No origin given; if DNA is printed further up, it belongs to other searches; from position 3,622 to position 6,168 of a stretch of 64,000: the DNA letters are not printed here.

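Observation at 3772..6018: PolB homologue retaining the fold but losing key carboxylates (ExoII, ExoIII, first Asp of motif C) and motif-B Asn/Ser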

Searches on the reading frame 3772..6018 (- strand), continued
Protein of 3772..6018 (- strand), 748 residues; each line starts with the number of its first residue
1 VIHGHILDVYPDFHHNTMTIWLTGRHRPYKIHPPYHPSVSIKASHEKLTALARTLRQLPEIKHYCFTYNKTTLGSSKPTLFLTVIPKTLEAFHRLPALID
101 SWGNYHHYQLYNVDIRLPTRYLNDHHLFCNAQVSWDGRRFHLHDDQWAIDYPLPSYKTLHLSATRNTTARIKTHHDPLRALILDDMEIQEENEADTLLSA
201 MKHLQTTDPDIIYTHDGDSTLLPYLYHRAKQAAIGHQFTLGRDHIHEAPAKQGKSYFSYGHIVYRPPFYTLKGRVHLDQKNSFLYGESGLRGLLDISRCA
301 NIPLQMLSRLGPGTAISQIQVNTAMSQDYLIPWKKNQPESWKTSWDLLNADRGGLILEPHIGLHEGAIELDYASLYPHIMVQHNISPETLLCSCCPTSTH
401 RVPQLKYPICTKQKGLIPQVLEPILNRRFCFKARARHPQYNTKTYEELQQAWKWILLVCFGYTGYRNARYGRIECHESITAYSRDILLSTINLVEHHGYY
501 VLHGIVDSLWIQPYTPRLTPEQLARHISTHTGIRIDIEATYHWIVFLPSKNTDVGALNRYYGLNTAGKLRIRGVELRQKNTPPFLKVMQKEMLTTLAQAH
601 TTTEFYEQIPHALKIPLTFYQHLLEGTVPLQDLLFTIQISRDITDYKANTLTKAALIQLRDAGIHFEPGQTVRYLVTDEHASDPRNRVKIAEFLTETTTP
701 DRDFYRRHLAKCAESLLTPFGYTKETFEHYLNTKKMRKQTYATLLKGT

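Call 5: find_homologous_proteins(query=window:3772-6018:-, max_evalue=0.00001)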
Query window:3772-6018:- (748 aa): 1560 proteins with E <= 0.00001 among 8000 candidates; the best 120 are listed.
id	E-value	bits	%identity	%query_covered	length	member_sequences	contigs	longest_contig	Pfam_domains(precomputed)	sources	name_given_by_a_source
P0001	0.0e+0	1766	100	100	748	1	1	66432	PF00136.27,PF03104.26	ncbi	-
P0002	3.3e-295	1000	58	100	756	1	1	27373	PF00136.27,PF03104.26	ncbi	-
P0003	9.7e-295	998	59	98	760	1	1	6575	PF00136.27,PF03104.26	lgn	-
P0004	1.3e-294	998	57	100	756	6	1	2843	PF00136.27,PF03104.26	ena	-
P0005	1.9e-293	994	57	100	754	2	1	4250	PF00136.27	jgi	jgi:DNA polymerase elongation subunit (family B)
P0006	9.2e-292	988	57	100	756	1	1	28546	PF00136.27,PF03104.26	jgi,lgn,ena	-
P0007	2.2e-291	987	57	100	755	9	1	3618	PF00136.27,PF03104.26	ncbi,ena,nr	ncbi:MAG: hypothetical protein KAR64_01110 [Thermoplasmatales archaeon]|nr:hypothetical protein [The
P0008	5.0e-291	986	57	100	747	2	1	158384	PF00136.27,PF03104.26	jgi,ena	-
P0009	5.5e-291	986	56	100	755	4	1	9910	PF00136.27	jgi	-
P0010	6.1e-291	985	57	100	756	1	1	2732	PF00136.27,PF03104.26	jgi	jgi:DNA polymerase elongation subunit (family B)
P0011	7.6e-289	979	57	100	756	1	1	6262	PF00136.27,PF03104.26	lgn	-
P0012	1.0e-288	978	56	100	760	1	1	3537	PF00136.27,PF03104.26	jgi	jgi:DNA polymerase elongation subunit (family B)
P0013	1.7e-288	977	55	100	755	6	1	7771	PF00136.27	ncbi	-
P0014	2.5e-288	977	57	98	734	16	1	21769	PF00136.27,PF03104.26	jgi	jgi:DNA polymerase elongation subunit (family B)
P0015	9.7e-288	975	57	100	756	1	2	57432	PF00136.27,PF03104.26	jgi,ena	-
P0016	7.2e-287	972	58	98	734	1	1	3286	PF00136.27,PF03104.26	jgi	-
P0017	2.5e-286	970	57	98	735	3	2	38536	PF00136.27,PF03104.26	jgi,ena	-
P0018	1.4e-285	968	58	98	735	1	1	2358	PF00136.27,PF03104.26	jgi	jgi:DNA polymerase elongation subunit (family B)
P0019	1.9e-285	967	56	100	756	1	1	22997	PF00136.27,PF03104.26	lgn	-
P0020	2.2e-285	967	56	100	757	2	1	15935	PF00136.27,PF03104.26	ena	-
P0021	2.4e-285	967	57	98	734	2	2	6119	PF00136.27,PF03104.26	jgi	jgi:DNA polymerase elongation subunit (family B)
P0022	7.7e-285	965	57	98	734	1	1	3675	PF00136.27,PF03104.26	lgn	-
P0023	8.8e-285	965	58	97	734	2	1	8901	PF00136.27,PF03104.26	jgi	jgi:DNA polymerase elongation subunit (family B)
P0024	1.7e-284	964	57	98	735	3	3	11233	PF00136.27,PF03104.26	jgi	jgi:DNA polymerase elongation subunit (family B)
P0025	2.0e-284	964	57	98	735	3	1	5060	PF00136.27,PF03104.26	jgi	jgi:DNA polymerase elongation subunit (family B)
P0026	2.0e-284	964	56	100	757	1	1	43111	PF00136.27,PF03104.26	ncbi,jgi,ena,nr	ncbi:MAG: hypothetical protein AYK22_03490 [Thermoplasmatales archaeon SG8-52-3]|nr:MAG: hypothetica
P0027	3.0e-284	963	57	98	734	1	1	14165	PF00136.27,PF03104.26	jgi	jgi:DNA polymerase elongation subunit (family B)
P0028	5.0e-284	963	57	98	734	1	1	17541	PF00136.27,PF03104.26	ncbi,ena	-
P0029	5.4e-284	962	57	98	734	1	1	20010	PF00136.27,PF03104.26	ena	-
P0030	5.5e-284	962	58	98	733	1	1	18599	PF00136.27,PF03104.26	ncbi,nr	ncbi:MAG: hypothetical protein JXA00_06190 [Candidatus Thermoplasmatota archaeon]|nr:hypothetical pr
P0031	5.8e-284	962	58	98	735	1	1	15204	PF00136.27,PF03104.26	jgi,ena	-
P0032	1.4e-283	961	57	98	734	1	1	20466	PF00136.27,PF03104.26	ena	-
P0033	1.6e-283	961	58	98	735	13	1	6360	PF00136.27,PF03104.26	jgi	jgi:DNA polymerase elongation subunit (family B)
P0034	3.0e-283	960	58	97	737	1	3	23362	PF00136.27,PF03104.26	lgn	-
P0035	3.2e-283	960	57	100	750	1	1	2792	PF00136.27,PF03104.26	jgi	jgi:DNA polymerase-2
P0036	4.3e-283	959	57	98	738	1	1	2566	PF00136.27,PF03104.26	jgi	-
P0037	5.5e-283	959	55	98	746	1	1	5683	PF00136.27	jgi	jgi:DNA polymerase elongation subunit (family B)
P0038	8.5e-283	959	55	99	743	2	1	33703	PF00136.27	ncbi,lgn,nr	ncbi:MAG: hypothetical protein JXA91_01175 [Candidatus Thermoplasmatota archaeon]|nr:hypothetical pr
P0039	9.7e-283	958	57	98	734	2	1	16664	PF00136.27,PF03104.26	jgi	jgi:DNA polymerase elongation subunit (family B)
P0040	1.1e-282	958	55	100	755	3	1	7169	PF00136.27,PF03104.26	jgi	-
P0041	1.2e-282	958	56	100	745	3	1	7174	PF00136.27,PF03104.26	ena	-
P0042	1.3e-282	958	57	98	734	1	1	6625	PF00136.27,PF03104.26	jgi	-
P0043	1.8e-282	957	56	100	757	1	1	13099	PF00136.27,PF03104.26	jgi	-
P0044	2.1e-282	957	57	98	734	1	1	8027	PF00136.27,PF03104.26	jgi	jgi:DNA polymerase elongation subunit (family B)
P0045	3.0e-282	957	57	100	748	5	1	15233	PF00136.27,PF03104.26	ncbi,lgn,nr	ncbi:MAG: hypothetical protein KKG04_09180 [Candidatus Thermoplasmatota archaeon]|nr:hypothetical pr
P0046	5.1e-282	956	56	100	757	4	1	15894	PF00136.27,PF03104.26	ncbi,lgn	-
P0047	2.1e-281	954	56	97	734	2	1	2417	PF00136.27,PF03104.26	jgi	jgi:DNA polymerase elongation subunit (family B)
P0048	2.1e-281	954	57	98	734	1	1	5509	PF00136.27,PF03104.26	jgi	-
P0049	2.4e-281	954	55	100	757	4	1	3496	PF00136.27,PF03104.26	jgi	jgi:DNA polymerase elongation subunit (family B)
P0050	3.4e-281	953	55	100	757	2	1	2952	PF00136.27,PF03104.26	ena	-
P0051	3.5e-281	953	56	98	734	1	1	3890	PF00136.27,PF03104.26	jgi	jgi:DNA polymerase elongation subunit (family B)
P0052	4.5e-281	953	57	97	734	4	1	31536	PF00136.27,PF03104.26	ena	-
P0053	1.1e-280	951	55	98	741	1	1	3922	PF00136.27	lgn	-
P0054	1.5e-280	951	57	98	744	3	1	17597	PF00136.27,PF03104.26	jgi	jgi:DNA polymerase elongation subunit (family B)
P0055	2.3e-280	950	57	97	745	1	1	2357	PF00136.27,PF03104.26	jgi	jgi:DNA polymerase elongation subunit (family B)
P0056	2.8e-280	950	57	98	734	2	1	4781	PF00136.27,PF03104.26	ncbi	-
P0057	3.0e-280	950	57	98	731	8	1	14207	PF00136.27,PF03104.26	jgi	jgi:DNA polymerase elongation subunit (family B)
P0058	3.4e-280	950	56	98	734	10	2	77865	PF00136.27,PF03104.26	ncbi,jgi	-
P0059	5.0e-280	949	56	98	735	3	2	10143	PF00136.27,PF03104.26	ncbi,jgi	-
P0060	5.5e-280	949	56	98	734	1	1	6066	PF00136.27,PF03104.26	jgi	jgi:DNA polymerase elongation subunit (family B)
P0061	5.9e-280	949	57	98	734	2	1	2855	PF00136.27,PF03104.26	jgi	jgi:DNA polymerase elongation subunit (family B)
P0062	6.6e-280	949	54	100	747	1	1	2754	PF00136.27,PF03104.26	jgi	jgi:DNA polymerase elongation subunit (family B)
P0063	8.7e-280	949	57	98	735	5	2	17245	PF00136.27,PF03104.26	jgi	jgi:DNA polymerase elongation subunit (family B)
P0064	9.6e-280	948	56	98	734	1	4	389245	PF00136.27,PF03104.26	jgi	jgi:DNA polymerase elongation subunit (family B)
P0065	1.0e-279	948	56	98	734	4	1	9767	PF00136.27,PF03104.26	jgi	-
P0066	1.1e-279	948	56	98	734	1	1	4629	PF00136.27,PF03104.26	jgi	jgi:DNA polymerase elongation subunit (family B)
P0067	1.5e-279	948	57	98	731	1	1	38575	PF00136.27,PF03104.26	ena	-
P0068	2.9e-279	947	57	98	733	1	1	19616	PF00136.27,PF03104.26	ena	-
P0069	3.7e-279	946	55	100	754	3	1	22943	PF00136.27,PF03104.26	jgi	jgi:DNA polymerase elongation subunit (family B)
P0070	5.8e-279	946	58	100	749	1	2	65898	PF00136.27,PF03104.26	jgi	jgi:DNA polymerase elongation subunit (family B)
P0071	1.0e-278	945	57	98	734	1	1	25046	PF00136.27,PF03104.26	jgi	jgi:DNA polymerase elongation subunit (family B)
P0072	1.7e-278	944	55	100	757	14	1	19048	PF00136.27,PF03104.26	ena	-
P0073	1.9e-278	944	54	100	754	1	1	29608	PF00136.27,PF03104.26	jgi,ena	-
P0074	2.4e-278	944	57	98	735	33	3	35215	PF00136.27,PF03104.26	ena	-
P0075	6.1e-278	942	56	98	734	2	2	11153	PF00136.27,PF03104.26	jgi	jgi:DNA polymerase elongation subunit (family B)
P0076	7.1e-278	942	56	98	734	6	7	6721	PF00136.27,PF03104.26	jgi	jgi:DNA polymerase elongation subunit (family B)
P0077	7.9e-278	942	54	100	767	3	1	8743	PF00136.27,PF03104.26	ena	-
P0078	9.1e-278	942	57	98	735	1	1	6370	PF00136.27,PF03104.26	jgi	jgi:DNA polymerase elongation subunit (family B)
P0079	1.0e-277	942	57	98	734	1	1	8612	PF00136.27,PF03104.26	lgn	-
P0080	1.7e-277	941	57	98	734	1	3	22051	PF00136.27,PF03104.26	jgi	jgi:DNA polymerase elongation subunit (family B)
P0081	2.7e-277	940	56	98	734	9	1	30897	PF00136.27,PF03104.26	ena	-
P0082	3.2e-277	940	55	100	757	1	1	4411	PF00136.27,PF03104.26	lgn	-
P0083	4.0e-277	940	56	98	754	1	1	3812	PF00136.27,PF03104.26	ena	-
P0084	5.3e-277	939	56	98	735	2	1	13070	PF00136.27,PF03104.26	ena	-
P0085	6.7e-277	939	56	98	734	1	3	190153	PF00136.27,PF03104.26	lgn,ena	-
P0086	3.2e-276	937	54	100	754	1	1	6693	PF00136.27,PF03104.26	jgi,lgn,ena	-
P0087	6.2e-276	936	56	98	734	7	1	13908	PF00136.27,PF03104.26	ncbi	-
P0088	8.2e-276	935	55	100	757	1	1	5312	PF00136.27,PF03104.26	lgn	-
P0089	1.2e-275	935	55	98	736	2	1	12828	PF00136.27,PF03104.26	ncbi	ncbi:MAG: DNA polymerase domain-containing protein [Thermoplasmatota archaeon]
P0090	1.9e-275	934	56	100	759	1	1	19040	PF00136.27,PF03104.26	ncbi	-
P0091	2.0e-275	934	53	100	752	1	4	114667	PF00136.27,PF03104.26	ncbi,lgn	-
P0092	2.0e-275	934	55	100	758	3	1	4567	PF00136.27,PF03104.26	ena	-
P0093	2.9e-275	934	57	95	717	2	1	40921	PF00136.27,PF03104.26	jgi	-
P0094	3.7e-275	933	55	100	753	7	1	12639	PF00136.27,PF03104.26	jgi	-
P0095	4.6e-275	933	55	98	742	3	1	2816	PF00136.27,PF03104.26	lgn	-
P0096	5.9e-275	933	53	100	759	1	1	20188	PF00136.27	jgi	jgi:DNA polymerase elongation subunit (family B)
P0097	1.0e-274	932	55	100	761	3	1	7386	PF00136.27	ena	-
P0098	1.2e-274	932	56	98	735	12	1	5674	PF00136.27,PF03104.26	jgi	jgi:DNA polymerase elongation subunit (family B)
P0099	1.8e-274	931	55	100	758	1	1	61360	PF00136.27,PF03104.26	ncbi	-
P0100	2.0e-274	931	54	100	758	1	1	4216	PF00136.27,PF03104.26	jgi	-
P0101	2.1e-274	931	54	100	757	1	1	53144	PF00136.27,PF03104.26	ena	-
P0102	4.7e-274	930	54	100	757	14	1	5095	PF00136.27,PF03104.26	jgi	jgi:DNA polymerase elongation subunit (family B)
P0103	5.7e-274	929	54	100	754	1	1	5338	PF00136.27,PF03104.26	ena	-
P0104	6.2e-274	929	55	98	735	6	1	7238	PF00136.27,PF03104.26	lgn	-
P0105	1.1e-273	928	56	97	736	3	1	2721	PF00136.27,PF03104.26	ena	-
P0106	1.3e-273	928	56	95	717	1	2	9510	PF00136.27,PF03104.26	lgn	-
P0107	2.4e-273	927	54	100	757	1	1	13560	PF00136.27,PF03104.26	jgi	jgi:DNA polymerase elongation subunit (family B)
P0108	2.5e-273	927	54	99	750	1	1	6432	PF00136.27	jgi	-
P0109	2.8e-273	927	56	98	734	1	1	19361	PF00136.27,PF03104.26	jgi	jgi:DNA polymerase elongation subunit (family B)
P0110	3.0e-273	927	54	100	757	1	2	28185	PF00136.27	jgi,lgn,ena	-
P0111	4.5e-273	926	55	100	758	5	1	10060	PF00136.27,PF03104.26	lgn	-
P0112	5.4e-273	926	53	100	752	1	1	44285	PF00136.27,PF03104.26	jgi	jgi:DNA polymerase elongation subunit (family B)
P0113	6.2e-273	926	56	98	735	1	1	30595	PF00136.27,PF03104.26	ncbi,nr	ncbi:MAG: hypothetical protein JW840_09020 [Candidatus Thermoplasmatota archaeon]|nr:hypothetical pr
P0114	6.6e-273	926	56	98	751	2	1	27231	PF00136.27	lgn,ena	-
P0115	7.3e-273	926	55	100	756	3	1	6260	PF00136.27,PF03104.26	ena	-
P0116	7.7e-273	926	54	100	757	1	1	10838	PF00136.27,PF03104.26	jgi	jgi:DNA polymerase elongation subunit (family B)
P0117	1.3e-272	925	53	100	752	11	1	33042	PF00136.27,PF03104.26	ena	-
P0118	3.7e-272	923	54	100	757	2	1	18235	PF00136.27,PF03104.26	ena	-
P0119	3.8e-272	923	54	100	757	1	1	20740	PF00136.27,PF03104.26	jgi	jgi:DNA polymerase elongation subunit (family B)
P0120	3.8e-272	923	53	100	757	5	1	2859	PF00136.27,PF03104.26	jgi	-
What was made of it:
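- The nearest relative is only 58-59% identical (call 5).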

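Call 6: search_protein_families(library=ncbifam, proteins=[window:3772-6018:-], max_evalue=0.01)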
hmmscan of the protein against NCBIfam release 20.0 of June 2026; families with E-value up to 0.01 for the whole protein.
window:3772-6018:- (748 aa): 9 families
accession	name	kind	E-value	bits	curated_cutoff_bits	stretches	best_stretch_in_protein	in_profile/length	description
NF004416.0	PRK05761.1-2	equivalog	8.1e-130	434.2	516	1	107-721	91-650/665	type B DNA-directed DNA polymerase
NF004418.0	PRK05761.1-4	subfamily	1.7e-124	416.7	692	1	162-736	137-709/717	type B DNA-directed DNA polymerase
NF004417.0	PRK05761.1-3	equivalog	1.3e-44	152.5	780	1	293-679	423-809/858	DNA-directed DNA polymerase I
NF004419.0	PRK05761.1-5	equivalog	4.8e-40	137.3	1285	1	352-680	553-879/932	DNA-directed DNA polymerase I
NF004415.0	PRK05761.1-1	equivalog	1.1e-29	103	1289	1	296-723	435-860/883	DNA-directed DNA polymerase I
TIGR00592.1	pol2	superfamily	2.1e-23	82.4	239.95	1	352-705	801-1162/1176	DNA polymerase (pol2)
NF004421.0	PRK05762.1-2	equivalog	7.7e-20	70.8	570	1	352-678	412-746/795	DNA polymerase II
NF004422.0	PRK05762.1-4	equivalog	5.9e-15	54.7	1103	1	350-601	402-667/789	DNA polymerase II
NF004420.0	PRK05762.1-1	equivalog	1.9e-11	43.3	1435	1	350-511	398-551/783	DNA polymerase II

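Call 16: find_related_loci(query=window:3772-6018:-, collection=genome_contigs, flank=6000)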
Query window:3772-6018:- (748 aa) in genome_contigs; peptide patterns used: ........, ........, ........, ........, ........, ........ (x = any residue, [..] = any of these).
69 stretches matched a pattern; 13 encode a relative of the query (tblastn E <= 1e-3); 13 distinct loci.
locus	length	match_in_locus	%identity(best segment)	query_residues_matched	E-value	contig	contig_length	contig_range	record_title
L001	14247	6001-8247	56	1-747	0e+0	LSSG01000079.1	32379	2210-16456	MAG: Thermoplasmatales archaeon SG8-52-3 WOR_8-12_835, whole genome shotgun sequence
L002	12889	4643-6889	56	1-747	0e+0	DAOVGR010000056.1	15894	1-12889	MAG TPA_asm: Thermoplasmatales archaeon isolate CSMAG_1140 CSMAG_1140_k141_6672807_length_15894_cov_9.9749, whole genome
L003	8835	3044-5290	56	1-747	0e+0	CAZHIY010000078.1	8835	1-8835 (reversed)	MAG TPA_asm: uncultured Thermoplasmatales archaeon isolate binchicken_co129_679 genome assembly, contig: NODE_25855_leng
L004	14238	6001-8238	53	1-745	0e+0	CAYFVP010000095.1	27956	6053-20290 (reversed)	MAG TPA_asm: uncultured Thermoplasmatales archaeon isolate ERP108616_co1_160 genome assembly, contig: k119_113577, whole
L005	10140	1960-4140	57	1-726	0e+0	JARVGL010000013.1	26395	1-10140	MAG: Thermoplasmatota archaeon isolate M17C-73-05 NODE_13_length_26395_cov_3.908466, whole genome shotgun sequence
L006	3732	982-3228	53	1-747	0e+0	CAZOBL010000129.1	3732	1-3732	MAG TPA_asm: uncultured Thermoplasmatales archaeon isolate SRP332253_co2_223 genome assembly, contig: NODE_28410_length_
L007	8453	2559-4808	52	1-748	0e+0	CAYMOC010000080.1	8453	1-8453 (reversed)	MAG TPA_asm: uncultured Thermoplasmatales archaeon isolate SRP332253_co1_209 genome assembly, contig: NODE_14001_length_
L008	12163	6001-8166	54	1-722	0e+0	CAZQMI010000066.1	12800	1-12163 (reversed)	MAG TPA_asm: uncultured Thermoplasmatales archaeon isolate SRP332253_co2_224 genome assembly, contig: NODE_4765_length_1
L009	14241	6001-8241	53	1-745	0e+0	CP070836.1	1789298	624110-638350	MAG: Thermoplasmatales archaeon isolate bin105 chromosome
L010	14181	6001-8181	55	1-726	0e+0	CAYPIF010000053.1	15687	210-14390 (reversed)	MAG TPA_asm: uncultured Thermoplasmatales archaeon isolate SRP067234_co1_304 genome assembly, contig: k99_1138142, whole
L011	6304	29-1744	61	177-745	0e+0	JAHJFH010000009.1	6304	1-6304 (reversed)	MAG: Thermoplasmatota archaeon isolate Modern_marine_glass_biofilm.mb.18 Modern_marine_glas.mb.18_k141_23332, whole geno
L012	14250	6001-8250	51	1-748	0e+0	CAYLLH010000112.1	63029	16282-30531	MAG TPA_asm: uncultured Thermoplasmatales archaeon isolate SRP067234_co1_161 genome assembly, contig: k99_287565, whole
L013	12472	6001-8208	54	1-737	0e+0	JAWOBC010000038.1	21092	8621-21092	MAG: Thermoplasmatota archaeon isolate BLK2-2.bin.44 k191_859742, whole genome shotgun sequence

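Call 27: find_encoding_contigs(protein=P0070, flank=6000, max_places=2)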
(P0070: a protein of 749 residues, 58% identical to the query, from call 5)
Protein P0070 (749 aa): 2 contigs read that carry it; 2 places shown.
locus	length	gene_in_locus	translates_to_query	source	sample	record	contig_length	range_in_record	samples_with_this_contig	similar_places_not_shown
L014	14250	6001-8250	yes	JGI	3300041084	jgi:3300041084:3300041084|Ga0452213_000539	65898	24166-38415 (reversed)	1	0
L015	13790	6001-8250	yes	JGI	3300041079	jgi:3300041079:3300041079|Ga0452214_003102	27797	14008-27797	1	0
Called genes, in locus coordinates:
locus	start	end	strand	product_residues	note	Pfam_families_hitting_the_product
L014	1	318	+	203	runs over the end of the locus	PF03412:Peptidase_C39 (faint), PF11814:DUF3335, PF13529:Peptidase_C39_2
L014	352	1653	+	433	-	PF04055:Radical_SAM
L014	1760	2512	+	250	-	PF06745:ATPase, PF23442:DUF7125 (faint)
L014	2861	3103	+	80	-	-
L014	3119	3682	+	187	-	-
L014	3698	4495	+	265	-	PF06745:ATPase, PF23442:DUF7125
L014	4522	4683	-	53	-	-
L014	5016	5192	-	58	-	-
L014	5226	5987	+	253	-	PF08423:Rad51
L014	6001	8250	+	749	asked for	PF03104:DNA_pol_B_exo1, PF00136:DNA_pol_B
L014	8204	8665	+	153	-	-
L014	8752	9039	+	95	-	-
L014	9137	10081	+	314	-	PF14520:HHH_5, PF00154:RecA_N, PF08423:Rad51, PF06745:ATPase (weak)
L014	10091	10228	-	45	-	-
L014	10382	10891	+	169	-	PF14512:TM1586_NiRdase (faint), PF00881:Nitroreductase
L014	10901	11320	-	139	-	PF01894:YjbQ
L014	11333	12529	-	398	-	PF00082:Peptidase_S8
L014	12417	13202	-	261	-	PF00175:NAD_binding_1, PF10418:DHODB_Fe-S_bind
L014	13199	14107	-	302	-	PF01180:DHO_dh, PF01207:Dus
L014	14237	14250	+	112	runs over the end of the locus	PF01381:HTH_3 (weak)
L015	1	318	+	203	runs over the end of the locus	PF03412:Peptidase_C39 (faint), PF11814:DUF3335, PF13529:Peptidase_C39_2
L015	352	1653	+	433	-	PF04055:Radical_SAM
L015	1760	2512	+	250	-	PF06745:ATPase, PF23442:DUF7125 (faint)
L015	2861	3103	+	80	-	-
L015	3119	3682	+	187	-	-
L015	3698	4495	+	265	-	PF06745:ATPase, PF23442:DUF7125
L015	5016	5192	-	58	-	-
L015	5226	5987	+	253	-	PF08423:Rad51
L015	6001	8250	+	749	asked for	PF03104:DNA_pol_B_exo1, PF00136:DNA_pol_B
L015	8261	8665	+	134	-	-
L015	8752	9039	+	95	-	-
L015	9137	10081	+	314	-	PF14520:HHH_5, PF00154:RecA_N, PF08423:Rad51, PF06745:ATPase (weak)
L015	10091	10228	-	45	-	-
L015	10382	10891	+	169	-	PF14512:TM1586_NiRdase (faint), PF00881:Nitroreductase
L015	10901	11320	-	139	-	PF01894:YjbQ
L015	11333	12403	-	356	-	PF00082:Peptidase_S8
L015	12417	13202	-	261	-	PF00175:NAD_binding_1, PF10418:DHODB_Fe-S_bind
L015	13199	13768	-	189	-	PF01180:DHO_dh, PF01207:Dus (faint)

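Call 28: find_encoding_contigs(protein=P0002, flank=6000, max_places=2)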
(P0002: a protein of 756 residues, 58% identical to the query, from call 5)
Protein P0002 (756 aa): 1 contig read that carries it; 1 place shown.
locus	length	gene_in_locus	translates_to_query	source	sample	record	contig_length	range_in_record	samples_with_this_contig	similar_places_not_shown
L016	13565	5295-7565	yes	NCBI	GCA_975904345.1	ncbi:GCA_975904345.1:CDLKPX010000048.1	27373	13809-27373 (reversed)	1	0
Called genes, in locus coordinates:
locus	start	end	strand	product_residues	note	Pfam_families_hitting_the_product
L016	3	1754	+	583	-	?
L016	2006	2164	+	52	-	-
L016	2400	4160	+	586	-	PF13517:FG-GAP_3, PF01839:FG-GAP (faint), PF13517:FG-GAP_3 (weak)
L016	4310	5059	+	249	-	PF08423:Rad51 (weak)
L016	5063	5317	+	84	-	PF26485:DUF8156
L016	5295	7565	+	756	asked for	PF03104:DNA_pol_B_exo1, PF00136:DNA_pol_B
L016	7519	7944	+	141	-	-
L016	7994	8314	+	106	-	-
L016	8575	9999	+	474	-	PF13537:GATase_7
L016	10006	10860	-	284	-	PF12679:ABC2_membrane_2, PF12730:ABC2_membrane_4, PF12698:ABC2_membrane_3 (weak)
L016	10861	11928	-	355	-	PF00005:ABC_tran, PF13304:AAA_21 (faint)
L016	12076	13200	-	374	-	PF04055:Radical_SAM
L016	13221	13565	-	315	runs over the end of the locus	PF00291:PALP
